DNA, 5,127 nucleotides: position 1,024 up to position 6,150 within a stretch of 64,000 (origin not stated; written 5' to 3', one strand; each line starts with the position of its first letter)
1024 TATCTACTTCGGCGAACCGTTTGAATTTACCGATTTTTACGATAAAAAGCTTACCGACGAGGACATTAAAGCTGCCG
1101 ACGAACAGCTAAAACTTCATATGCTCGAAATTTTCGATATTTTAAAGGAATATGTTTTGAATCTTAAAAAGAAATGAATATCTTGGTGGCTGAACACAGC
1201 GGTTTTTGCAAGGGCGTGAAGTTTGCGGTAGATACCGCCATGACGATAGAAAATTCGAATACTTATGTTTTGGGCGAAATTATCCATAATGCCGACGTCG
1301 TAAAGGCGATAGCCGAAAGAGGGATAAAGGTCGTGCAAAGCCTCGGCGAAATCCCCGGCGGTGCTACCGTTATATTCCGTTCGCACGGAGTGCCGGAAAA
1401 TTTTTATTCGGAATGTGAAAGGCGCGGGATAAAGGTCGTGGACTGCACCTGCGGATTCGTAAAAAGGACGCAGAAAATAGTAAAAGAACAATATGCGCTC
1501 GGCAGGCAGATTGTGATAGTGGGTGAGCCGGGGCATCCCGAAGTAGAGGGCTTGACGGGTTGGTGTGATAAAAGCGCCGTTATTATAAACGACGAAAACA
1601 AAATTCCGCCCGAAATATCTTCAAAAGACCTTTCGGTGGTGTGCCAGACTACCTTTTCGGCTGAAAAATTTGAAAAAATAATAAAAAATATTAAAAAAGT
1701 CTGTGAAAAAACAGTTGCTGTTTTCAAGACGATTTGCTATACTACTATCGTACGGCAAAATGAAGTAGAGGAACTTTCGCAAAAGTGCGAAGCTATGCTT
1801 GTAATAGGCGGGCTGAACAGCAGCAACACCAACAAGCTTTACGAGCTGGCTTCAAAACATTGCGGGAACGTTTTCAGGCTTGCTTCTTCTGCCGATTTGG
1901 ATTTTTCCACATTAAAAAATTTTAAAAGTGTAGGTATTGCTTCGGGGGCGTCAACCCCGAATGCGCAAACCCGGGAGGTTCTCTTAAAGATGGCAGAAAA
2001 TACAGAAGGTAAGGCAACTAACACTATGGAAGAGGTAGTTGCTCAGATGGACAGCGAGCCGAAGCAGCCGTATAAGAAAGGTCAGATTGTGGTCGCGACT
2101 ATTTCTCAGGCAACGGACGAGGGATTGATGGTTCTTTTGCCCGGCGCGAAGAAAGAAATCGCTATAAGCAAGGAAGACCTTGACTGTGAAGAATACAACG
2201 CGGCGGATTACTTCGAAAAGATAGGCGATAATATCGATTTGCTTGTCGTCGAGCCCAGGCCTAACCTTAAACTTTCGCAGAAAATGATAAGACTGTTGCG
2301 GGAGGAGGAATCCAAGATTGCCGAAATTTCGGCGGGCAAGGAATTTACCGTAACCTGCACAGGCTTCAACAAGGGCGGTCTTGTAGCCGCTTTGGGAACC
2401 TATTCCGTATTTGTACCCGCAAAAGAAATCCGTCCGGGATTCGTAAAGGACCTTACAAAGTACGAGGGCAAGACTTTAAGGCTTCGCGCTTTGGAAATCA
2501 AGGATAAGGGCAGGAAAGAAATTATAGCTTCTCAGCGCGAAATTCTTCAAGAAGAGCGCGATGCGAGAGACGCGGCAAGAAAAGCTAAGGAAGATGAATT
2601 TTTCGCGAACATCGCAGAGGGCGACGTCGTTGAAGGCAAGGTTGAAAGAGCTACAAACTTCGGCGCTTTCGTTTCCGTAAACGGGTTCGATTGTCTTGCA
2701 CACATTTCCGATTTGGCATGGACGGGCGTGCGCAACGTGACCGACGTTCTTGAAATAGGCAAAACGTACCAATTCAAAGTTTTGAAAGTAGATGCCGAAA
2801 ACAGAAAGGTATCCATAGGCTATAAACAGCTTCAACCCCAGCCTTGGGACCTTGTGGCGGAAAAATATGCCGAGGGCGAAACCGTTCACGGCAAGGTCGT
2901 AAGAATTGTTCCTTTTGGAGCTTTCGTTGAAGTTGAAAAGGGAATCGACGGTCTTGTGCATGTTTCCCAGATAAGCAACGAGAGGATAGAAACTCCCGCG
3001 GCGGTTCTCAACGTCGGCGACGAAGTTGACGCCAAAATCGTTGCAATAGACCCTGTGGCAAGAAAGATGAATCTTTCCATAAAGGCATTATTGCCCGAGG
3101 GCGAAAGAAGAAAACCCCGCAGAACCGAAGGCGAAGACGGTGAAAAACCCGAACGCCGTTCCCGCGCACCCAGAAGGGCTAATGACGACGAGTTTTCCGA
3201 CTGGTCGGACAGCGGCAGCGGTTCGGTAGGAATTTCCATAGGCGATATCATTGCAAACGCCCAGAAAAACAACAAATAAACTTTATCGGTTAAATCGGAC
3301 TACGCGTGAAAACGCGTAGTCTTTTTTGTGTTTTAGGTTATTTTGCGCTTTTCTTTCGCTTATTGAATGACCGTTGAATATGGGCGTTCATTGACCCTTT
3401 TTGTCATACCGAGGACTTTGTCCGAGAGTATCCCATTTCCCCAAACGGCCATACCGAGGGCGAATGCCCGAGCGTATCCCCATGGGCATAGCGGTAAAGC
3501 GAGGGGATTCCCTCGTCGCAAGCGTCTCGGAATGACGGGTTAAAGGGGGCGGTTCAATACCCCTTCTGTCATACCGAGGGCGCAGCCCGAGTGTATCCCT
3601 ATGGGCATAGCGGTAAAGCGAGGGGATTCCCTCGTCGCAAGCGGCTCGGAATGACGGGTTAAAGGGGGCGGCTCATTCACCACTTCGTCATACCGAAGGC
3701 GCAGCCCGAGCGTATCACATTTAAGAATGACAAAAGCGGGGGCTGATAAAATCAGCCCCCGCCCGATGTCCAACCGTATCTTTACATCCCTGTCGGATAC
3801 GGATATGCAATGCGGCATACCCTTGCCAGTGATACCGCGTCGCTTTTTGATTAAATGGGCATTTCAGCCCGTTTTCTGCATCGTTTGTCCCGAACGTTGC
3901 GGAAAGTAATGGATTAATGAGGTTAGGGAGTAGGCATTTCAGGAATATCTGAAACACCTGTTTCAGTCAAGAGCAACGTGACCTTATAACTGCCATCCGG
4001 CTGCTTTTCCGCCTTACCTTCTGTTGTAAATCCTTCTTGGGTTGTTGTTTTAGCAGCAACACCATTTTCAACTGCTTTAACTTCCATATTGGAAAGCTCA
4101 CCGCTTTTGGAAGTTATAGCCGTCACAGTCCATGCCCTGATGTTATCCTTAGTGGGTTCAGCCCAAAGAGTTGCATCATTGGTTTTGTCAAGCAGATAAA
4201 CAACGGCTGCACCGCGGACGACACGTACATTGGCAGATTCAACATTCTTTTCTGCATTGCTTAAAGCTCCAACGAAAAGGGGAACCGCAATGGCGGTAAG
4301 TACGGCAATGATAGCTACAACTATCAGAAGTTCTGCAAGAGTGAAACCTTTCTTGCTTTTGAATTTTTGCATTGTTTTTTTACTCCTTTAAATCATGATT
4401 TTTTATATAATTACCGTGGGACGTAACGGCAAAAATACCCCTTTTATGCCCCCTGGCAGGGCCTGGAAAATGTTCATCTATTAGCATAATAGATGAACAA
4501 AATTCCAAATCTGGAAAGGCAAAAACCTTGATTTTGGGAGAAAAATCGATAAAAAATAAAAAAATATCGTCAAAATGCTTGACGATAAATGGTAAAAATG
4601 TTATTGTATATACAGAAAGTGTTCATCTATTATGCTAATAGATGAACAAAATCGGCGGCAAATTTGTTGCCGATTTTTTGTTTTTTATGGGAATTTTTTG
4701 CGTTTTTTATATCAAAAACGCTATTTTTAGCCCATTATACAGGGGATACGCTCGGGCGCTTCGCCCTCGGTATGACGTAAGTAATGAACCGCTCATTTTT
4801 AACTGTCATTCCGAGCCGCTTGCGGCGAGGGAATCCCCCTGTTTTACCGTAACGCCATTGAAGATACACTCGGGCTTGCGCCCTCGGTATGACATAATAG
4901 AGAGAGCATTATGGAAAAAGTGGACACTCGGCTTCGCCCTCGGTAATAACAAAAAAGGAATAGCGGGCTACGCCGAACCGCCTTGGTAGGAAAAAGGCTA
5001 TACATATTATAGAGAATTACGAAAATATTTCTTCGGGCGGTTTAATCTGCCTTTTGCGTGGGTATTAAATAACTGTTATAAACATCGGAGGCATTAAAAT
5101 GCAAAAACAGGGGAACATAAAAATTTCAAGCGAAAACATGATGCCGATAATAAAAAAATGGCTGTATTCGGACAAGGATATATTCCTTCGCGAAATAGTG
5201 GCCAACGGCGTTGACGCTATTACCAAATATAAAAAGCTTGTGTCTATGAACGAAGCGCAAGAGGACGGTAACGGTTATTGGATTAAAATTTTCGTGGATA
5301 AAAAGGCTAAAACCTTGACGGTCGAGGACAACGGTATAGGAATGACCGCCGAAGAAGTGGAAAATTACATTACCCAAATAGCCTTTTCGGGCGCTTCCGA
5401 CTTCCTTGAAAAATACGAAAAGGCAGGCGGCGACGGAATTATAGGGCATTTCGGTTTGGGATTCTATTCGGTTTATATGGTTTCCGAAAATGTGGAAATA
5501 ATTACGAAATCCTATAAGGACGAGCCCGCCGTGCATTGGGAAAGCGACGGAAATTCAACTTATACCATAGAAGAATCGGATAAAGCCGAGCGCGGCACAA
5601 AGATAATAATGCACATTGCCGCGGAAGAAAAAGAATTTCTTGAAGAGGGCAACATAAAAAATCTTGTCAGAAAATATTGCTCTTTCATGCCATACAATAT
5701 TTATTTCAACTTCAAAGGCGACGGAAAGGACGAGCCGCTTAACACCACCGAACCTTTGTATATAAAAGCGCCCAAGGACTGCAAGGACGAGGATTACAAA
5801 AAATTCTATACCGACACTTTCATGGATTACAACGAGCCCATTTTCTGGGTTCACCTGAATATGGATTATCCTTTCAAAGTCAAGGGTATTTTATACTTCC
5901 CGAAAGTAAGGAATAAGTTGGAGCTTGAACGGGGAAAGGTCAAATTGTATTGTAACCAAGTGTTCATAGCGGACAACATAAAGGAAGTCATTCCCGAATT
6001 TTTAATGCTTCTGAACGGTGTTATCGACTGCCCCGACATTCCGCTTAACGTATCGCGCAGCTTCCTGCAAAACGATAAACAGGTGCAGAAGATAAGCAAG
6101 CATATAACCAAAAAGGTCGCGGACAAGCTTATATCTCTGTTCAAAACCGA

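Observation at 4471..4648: Two recombinase-core-like 29-bp sites in inverted orientation flank a 120-bp promoter segment next to an orphan pilin gene (candidate invertible switch)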

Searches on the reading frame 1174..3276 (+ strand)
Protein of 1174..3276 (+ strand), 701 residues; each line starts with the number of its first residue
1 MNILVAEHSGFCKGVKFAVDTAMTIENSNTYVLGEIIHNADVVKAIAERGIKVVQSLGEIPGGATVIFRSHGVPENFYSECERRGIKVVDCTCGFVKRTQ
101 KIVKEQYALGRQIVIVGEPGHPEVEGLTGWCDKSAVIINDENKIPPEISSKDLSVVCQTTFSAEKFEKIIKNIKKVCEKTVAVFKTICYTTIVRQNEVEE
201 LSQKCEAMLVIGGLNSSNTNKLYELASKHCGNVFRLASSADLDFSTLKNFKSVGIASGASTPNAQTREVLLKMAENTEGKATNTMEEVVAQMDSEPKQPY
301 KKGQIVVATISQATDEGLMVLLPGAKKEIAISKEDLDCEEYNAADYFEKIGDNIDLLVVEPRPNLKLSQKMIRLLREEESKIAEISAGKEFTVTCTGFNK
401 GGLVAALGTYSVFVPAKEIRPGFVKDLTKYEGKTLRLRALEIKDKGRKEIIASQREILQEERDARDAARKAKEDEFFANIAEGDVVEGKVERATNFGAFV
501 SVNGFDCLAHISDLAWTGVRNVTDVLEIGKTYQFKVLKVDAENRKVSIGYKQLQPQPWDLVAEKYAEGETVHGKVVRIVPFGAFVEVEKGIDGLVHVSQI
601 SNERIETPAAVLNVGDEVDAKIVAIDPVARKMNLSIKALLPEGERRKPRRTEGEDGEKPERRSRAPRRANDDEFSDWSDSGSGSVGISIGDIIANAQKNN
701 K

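Call 45: find_encoding_contigs(protein=window:1174-3276:+, flank=2500, max_places=10)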
Protein window:1174-3276:+ (701 aa): 8 contigs read that carry it; 1 place shown.
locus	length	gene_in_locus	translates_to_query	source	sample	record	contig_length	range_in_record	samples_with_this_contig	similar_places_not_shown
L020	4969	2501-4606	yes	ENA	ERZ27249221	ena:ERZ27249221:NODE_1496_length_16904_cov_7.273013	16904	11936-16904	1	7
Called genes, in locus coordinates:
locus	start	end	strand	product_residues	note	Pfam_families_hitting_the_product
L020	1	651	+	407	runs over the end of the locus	PF00070:Pyr_redox (faint), PF00890:FAD_binding_2, PF01266:DAO, PF03486:HI0933_like, PF07992:Pyr_redox_2 (weak), PF12831:FAD_oxidored, PF13450:NAD_binding_8, PF22780:HI0933_like_1st, +3 more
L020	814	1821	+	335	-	PF07736:CM_1, PF02224:Cytidylate_kin, PF13189:Cytidylate_kin2 (weak), PF13238:AAA_18 (faint)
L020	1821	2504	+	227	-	PF01553:Acyltransferase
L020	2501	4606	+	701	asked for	PF02401:LYTB, PF21710:Spt6_S1 (faint), PF23459:S1_RRP5 (faint), PF00575:S1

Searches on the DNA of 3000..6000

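Call 7: search_rna_families(source=window, start=3000, end=6000, threshold=evalue, max_evalue=1)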
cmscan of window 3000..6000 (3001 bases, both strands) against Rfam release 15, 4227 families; matches with E-value up to 1: 2.
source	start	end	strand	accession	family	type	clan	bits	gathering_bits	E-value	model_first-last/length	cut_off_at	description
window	4560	4641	-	RF01775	RsaOG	Gene; sRNA;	-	24.3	50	0.86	1-147/147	no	RNA S.aureus Orsay G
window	4255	4325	-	RF02080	STnc170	Gene; sRNA;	-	17.9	80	0.43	1-333/333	no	Salmonella enterica sRNA STnc170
